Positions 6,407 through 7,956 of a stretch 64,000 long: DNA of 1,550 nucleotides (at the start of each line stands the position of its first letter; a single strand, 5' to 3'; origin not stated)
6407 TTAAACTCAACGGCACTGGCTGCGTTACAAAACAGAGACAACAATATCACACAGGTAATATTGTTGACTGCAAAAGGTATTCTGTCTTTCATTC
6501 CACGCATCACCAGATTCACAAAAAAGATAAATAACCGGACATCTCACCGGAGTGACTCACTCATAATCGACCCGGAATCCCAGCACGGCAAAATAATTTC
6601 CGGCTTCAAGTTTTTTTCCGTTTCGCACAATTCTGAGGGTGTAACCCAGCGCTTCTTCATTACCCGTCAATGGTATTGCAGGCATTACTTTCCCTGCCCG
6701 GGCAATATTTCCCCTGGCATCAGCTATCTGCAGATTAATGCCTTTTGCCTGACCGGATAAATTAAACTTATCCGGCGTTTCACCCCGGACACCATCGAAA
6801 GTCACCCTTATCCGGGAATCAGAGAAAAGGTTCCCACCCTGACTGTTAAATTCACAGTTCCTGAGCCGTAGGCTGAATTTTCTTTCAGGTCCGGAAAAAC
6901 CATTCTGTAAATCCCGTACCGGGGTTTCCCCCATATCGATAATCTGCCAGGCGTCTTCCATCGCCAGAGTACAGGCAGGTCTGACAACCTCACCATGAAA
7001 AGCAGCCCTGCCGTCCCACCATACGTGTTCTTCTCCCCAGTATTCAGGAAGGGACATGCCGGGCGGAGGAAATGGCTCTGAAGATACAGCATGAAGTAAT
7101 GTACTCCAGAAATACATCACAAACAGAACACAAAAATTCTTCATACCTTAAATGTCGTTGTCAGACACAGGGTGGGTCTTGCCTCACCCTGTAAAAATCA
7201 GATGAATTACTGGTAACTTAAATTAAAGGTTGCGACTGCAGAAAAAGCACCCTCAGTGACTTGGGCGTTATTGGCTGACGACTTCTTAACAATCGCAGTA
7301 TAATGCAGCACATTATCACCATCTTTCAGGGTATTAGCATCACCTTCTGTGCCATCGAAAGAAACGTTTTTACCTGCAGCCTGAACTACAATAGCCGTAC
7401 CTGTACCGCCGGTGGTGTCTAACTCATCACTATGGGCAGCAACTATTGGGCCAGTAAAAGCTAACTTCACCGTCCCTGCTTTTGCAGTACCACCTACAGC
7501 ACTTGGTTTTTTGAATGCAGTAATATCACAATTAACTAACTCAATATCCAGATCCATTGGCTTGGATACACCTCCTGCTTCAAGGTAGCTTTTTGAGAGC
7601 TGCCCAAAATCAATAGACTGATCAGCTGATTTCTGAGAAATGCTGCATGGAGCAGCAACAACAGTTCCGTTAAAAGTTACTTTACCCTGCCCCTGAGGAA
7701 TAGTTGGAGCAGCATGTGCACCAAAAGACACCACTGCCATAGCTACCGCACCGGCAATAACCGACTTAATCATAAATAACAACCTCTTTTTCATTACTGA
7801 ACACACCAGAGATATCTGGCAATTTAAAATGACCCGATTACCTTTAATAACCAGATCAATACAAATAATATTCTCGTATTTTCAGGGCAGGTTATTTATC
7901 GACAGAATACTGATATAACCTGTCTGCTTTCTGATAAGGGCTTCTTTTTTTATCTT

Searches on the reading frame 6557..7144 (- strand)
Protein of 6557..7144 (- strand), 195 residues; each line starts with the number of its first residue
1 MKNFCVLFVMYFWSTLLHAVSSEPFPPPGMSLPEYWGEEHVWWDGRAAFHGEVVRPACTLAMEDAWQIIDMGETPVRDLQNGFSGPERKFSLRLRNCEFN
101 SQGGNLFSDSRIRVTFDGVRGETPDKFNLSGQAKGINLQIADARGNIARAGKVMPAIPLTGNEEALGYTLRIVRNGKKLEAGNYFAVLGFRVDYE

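Call 7: search_protein_families(library=pfam, proteins=[window:6557-7144:-])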
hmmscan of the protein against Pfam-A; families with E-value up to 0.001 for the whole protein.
window:6557-7144:- (195 aa): 0 families

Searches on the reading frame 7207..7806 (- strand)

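Call 7: search_protein_families(library=pfam, proteins=[window:7207-7806:-])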
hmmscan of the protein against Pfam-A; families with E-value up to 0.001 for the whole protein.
window:7207-7806:- (199 aa): 1 family
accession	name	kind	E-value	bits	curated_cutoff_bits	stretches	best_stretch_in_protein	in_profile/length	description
PF00419.26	Fimbrial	-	8.2e-16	59.1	25.6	1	44-199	2-151/151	Fimbrial protein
